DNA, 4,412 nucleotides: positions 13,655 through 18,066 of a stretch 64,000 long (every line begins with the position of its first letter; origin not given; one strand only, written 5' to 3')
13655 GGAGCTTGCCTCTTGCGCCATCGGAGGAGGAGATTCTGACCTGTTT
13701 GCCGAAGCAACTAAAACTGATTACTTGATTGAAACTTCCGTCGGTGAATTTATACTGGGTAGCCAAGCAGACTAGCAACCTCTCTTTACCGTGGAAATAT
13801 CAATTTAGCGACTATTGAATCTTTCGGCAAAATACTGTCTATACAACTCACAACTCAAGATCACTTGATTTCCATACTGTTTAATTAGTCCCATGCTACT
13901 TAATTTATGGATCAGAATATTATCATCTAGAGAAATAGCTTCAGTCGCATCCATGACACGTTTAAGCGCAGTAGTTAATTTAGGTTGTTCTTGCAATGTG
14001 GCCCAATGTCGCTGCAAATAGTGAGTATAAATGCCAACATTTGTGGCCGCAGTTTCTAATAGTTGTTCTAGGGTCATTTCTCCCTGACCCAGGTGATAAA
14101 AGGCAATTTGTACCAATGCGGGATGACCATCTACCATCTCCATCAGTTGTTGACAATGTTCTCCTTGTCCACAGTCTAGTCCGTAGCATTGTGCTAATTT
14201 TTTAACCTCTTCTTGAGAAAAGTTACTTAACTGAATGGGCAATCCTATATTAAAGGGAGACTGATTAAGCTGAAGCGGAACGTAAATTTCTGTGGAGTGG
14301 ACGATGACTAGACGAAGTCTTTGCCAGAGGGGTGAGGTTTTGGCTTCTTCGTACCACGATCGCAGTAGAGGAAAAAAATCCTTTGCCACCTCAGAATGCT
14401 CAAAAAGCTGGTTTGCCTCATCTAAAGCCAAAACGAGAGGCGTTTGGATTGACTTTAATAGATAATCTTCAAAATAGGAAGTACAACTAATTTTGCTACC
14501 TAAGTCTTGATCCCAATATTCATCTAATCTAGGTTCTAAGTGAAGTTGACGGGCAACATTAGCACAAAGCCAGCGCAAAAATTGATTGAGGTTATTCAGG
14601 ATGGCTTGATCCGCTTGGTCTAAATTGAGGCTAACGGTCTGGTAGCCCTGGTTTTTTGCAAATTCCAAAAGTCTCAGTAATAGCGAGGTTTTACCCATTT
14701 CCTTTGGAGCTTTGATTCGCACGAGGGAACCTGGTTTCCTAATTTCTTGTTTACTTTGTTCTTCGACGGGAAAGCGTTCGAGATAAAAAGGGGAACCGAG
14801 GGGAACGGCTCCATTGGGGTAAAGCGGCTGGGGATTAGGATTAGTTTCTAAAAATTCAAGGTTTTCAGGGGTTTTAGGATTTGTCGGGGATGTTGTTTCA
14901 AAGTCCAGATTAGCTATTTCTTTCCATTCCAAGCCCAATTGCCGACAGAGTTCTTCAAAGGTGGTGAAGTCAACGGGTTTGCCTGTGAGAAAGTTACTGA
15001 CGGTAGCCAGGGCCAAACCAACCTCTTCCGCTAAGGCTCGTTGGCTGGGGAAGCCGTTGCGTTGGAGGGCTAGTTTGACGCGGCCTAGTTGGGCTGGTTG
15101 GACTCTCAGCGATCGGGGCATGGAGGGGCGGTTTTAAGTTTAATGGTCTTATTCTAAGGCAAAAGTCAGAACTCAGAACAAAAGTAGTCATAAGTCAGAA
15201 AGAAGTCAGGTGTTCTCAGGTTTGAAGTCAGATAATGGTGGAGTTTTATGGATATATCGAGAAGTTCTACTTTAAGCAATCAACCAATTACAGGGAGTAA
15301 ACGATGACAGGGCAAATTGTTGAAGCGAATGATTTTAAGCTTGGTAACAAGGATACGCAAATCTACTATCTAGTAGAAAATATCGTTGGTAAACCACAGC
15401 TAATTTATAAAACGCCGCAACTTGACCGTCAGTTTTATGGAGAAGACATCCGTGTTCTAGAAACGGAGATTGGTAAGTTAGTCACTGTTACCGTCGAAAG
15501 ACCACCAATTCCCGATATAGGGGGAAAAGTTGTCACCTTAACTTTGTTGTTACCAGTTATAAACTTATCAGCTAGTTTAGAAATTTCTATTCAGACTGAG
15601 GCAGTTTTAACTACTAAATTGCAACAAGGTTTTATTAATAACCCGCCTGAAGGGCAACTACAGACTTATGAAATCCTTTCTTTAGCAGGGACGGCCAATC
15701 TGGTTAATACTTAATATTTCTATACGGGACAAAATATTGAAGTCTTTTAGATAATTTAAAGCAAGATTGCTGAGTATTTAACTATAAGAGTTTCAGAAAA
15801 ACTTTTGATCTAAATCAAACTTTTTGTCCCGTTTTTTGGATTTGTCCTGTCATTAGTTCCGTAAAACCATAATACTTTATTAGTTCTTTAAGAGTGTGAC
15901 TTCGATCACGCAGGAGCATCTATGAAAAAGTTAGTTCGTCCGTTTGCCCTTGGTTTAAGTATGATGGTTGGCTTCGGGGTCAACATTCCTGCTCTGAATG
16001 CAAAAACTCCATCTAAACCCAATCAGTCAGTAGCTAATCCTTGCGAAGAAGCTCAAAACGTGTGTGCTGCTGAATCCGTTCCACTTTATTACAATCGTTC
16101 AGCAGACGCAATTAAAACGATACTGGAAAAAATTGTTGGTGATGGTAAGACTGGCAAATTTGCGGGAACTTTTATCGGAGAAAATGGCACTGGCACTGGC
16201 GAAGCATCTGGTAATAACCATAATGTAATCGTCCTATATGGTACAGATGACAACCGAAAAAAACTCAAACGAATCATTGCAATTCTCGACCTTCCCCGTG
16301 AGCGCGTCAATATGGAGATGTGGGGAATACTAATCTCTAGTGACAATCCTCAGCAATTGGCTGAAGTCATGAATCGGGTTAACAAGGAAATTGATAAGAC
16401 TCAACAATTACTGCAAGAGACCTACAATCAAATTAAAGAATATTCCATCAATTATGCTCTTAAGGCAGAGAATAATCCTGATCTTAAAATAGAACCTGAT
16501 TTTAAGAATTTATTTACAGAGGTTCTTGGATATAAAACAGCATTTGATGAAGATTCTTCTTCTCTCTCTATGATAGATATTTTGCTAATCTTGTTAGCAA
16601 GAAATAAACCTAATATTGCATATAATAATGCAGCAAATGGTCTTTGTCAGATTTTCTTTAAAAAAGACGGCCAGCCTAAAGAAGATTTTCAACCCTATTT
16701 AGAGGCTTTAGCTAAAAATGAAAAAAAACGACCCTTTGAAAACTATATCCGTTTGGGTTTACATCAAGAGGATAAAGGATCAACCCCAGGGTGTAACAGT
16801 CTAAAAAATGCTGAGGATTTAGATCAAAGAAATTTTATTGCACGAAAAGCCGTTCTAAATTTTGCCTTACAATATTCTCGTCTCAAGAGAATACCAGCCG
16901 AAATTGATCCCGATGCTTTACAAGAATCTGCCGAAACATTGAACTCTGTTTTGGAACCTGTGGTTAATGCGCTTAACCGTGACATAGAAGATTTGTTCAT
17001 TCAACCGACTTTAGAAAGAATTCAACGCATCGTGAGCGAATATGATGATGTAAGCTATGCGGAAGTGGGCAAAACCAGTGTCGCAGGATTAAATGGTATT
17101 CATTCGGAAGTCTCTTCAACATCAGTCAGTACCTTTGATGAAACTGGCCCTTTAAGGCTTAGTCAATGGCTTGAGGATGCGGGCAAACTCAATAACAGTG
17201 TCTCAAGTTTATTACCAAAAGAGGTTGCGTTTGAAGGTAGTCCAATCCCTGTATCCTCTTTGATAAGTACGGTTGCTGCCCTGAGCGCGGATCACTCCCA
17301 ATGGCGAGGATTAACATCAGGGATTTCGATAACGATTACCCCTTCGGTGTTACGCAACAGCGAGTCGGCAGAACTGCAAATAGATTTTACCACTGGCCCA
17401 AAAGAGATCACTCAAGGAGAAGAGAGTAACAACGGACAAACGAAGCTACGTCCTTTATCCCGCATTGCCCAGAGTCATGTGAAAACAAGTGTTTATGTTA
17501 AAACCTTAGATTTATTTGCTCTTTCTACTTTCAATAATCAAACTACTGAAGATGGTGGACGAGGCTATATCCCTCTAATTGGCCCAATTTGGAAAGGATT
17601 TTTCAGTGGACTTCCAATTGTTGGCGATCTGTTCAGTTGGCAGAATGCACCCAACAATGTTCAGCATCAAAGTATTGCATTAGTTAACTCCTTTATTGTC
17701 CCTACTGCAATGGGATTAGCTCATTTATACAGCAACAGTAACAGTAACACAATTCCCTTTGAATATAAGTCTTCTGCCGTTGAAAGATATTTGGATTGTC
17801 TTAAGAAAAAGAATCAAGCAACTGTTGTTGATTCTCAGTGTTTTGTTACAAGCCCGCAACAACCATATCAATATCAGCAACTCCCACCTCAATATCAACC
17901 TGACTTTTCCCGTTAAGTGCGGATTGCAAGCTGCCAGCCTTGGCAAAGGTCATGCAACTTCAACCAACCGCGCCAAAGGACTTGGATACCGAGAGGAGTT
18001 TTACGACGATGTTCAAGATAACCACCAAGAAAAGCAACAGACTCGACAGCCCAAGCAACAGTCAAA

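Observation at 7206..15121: Uncharacterised RiPP-type biosynthetic locus: NHLP precursor + PhyH dioxygenase facing DyP peroxidase + fused E1/YcaO cyclodehydratase + SagB dehydrogenase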

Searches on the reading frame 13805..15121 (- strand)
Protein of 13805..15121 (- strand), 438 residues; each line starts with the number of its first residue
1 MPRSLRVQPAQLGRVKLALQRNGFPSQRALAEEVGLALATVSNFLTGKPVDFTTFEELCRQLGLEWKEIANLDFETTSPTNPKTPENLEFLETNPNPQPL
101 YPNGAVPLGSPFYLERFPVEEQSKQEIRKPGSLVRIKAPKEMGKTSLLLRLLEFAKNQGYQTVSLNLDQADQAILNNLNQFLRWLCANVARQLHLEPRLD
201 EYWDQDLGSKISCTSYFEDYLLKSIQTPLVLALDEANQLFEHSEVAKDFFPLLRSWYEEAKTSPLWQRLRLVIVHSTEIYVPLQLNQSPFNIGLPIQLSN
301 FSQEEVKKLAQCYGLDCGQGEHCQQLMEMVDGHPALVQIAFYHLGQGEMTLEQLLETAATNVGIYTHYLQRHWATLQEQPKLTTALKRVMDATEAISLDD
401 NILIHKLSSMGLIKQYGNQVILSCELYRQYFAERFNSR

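Call 3: search_protein_families(library=pfam, proteins=[window:13805-15121:-], max_evalue=0.01)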
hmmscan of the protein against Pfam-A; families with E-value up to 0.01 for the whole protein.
window:13805-15121:- (438 aa): 8 families
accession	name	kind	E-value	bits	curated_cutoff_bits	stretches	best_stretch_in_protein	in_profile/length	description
PF14516.12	AAA_35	-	2.4e-149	497.1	27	1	101-432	1-330/331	AAA-like domain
PF13401.12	AAA_22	-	1.1e-05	26.2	27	1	136-258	10-109/130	AAA domain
PF13443.12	HTH_26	-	3.7e-05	24.3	22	1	19-72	6-60/63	Cro/C1-type HTH DNA-binding domain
PF01381.28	HTH_3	-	6.2e-05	23.4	23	1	26-68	11-54/55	Helix-turn-helix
PF13412.12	HTH_24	-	0.00016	21.6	21.9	1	18-42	11-35/48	Winged helix-turn-helix DNA-binding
PF13191.12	AAA_16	-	0.00019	22.4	32.6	1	142-243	35-148/167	AAA ATPase domain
PF13560.12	HTH_31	-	0.0059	17.3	27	0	26-65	16-57/64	Helix-turn-helix domain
PF13404.12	HTH_AsnC-type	-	0.0074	16.5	27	0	18-42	11-35/42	AsnC-type helix-turn-helix domain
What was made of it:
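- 13805..15121 (-): HTH + AAA_35 P-loop NTPase, a conserved member of the module and a putative regulator or sensor. PF14516 E 2e-149 plus Cro/C1-type HTH (call 3).
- Checked: HTH + AAA_35 13805-15121(-): PF14516 E 2e-149 (call 3).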

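Call 4: search_protein_families(library=ncbifam, proteins=[window:13805-15121:-], max_evalue=0.01)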
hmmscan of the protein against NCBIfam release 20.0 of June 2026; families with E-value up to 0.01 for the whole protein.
window:13805-15121:- (438 aa): 1 family
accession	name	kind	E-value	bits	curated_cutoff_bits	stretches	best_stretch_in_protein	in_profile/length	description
NF007271.0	PRK09726.1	equivalog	0.0022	17.9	79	0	9-64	10-66/88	type II toxin-antitoxin system antitoxin HipB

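Call 60: search_protein_families(library=padloc, proteins=[window:13805-15121:-], max_evalue=0.001)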
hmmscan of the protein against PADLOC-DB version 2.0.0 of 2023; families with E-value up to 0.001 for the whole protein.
window:13805-15121:- (438 aa): 0 families

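Call 89: search_solved_structures(query=window:13805-15121:-, max_evalue=1)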
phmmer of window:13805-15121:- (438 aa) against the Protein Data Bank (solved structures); distinct sequences matched with E-value up to 1: 9.
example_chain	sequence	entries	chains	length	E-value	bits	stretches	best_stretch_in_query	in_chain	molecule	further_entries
2wiu_B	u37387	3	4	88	0.0014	20.6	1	8-81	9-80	HTH-TYPE TRANSCRIPTIONAL REGULATOR HIPB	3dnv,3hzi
5k98_B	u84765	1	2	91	0.0024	19.9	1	8-78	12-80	Antitoxin HipB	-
3cmu_A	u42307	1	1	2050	0.0029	19.6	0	131-169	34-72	Protein recA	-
4yg1_A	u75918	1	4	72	0.004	19.2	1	8-64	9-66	Antitoxin HipB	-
4yg4_A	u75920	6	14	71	0.0041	19.1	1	8-64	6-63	Antitoxin HipB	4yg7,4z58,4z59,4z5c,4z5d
4z5h_A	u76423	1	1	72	0.0044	19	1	8-64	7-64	Antitoxin HipB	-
3cmt_A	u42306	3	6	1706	0.013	17.4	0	131-169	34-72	Protein recA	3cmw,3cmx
3cmv_A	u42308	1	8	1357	0.069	15.1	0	131-169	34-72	Protein recA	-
2d4v_A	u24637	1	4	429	0.13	14.2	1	78-165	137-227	isocitrate dehydrogenase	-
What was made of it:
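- Tried and rejected: It returned only HipB-like HTH and spurious P-loop hits (call 89).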

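Call 95: predict_structure(protein=window:13805-15121:-)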
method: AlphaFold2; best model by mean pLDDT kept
length: 438 residues; sequences in the alignment: 1
mean_pLDDT: 37.2   pTM: 0.23
mean pLDDT of the five models: 37.2, 36.9, 35.2, 31.8, 31.7
residues with pLDDT >= 90: 0; 70-90: 50; 50-70: 12; < 50: 376
segments of 3 or more residues with pLDDT < 50: 1-3, 66-438
pLDDT, mean of each block of 10 residues (from residue 1): 55 72 78 80 77 75 56 34 22 23 25 22 21 26 33 35 29 38 40 32 28 24 28 38 38 40 29 23 23 23 38 35 37 35 37 38 32 35 33 28 32 29 30 28
secondary structure, 60 per line:
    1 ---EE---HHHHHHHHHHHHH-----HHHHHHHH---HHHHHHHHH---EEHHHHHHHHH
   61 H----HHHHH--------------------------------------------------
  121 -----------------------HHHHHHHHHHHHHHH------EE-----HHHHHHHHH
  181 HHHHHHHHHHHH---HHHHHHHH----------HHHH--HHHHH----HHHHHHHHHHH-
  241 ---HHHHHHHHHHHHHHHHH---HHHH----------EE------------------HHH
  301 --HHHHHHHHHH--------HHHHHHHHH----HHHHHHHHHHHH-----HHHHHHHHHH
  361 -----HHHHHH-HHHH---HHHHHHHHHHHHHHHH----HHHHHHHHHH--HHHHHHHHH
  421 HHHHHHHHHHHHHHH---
elements in order: H9-21 H27-34 H38-46 H52-61 H66-70 H144-158 H172-192 H196-203 H214-217 H220-224 H229-239 H244-260 H264-267 H303-312 H321-329 H334-345 H351-360 H366-371 H373-376 H380-395 H400-409 H412-435
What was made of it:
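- Tried and rejected: An AF2 single-sequence model of the HTH-AAA_35 protein. pLDDT was 37, which is unusable, so no fold search was run (call 95).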

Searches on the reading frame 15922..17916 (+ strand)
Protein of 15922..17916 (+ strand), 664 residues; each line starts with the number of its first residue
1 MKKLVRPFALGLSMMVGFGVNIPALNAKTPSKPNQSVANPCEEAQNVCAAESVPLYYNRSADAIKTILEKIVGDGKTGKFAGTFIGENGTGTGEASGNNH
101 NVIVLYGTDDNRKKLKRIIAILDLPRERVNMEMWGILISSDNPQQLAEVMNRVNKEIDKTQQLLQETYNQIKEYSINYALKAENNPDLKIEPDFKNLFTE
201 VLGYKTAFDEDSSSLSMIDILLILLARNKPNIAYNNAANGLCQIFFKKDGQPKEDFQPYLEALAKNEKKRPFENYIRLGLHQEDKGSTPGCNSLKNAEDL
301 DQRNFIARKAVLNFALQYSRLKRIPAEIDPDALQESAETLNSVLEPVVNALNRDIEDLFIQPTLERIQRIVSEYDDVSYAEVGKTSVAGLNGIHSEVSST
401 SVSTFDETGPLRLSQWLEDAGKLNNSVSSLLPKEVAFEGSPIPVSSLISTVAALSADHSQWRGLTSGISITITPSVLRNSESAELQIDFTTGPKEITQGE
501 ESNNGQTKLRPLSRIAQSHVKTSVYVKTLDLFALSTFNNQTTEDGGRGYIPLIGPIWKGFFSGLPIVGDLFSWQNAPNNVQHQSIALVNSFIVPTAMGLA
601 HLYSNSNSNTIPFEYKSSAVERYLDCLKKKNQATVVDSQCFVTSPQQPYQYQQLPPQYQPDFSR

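Call 3: search_protein_families(library=pfam, proteins=[window:15922-17916:+], max_evalue=0.01)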
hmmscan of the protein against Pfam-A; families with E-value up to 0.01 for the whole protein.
window:15922-17916:+ (664 aa): 1 family
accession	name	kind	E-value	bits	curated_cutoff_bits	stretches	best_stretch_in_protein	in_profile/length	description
PF03958.22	Secretin_N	-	0.00012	22.7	28.2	1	58-127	8-68/69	Bacterial type II/III secretion system short domain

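Call 4: search_protein_families(library=ncbifam, proteins=[window:15922-17916:+], max_evalue=0.01)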
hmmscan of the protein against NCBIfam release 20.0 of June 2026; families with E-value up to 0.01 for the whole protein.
window:15922-17916:+ (664 aa): 3 families
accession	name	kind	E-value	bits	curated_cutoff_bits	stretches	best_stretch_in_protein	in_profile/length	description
TIGR02516.1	type_III_yscC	equivalog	3.3e-08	32.5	238.45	1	462-576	343-445/463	type III secretion system outer membrane ring subunit SctC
TIGR02517.1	type_II_gspD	equivalog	2e-05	23.3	351.35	1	99-164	131-193/600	type II secretion system secretin GspD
TIGR02515.1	IV_pilus_PilQ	subfamily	0.0061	15.6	284.35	0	42-168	91-211/428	type IV pilus secretin PilQ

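Call 60: search_protein_families(library=padloc, proteins=[window:15922-17916:+], max_evalue=0.001)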
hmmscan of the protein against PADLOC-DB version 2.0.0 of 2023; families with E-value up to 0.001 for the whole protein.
window:15922-17916:+ (664 aa): 0 families
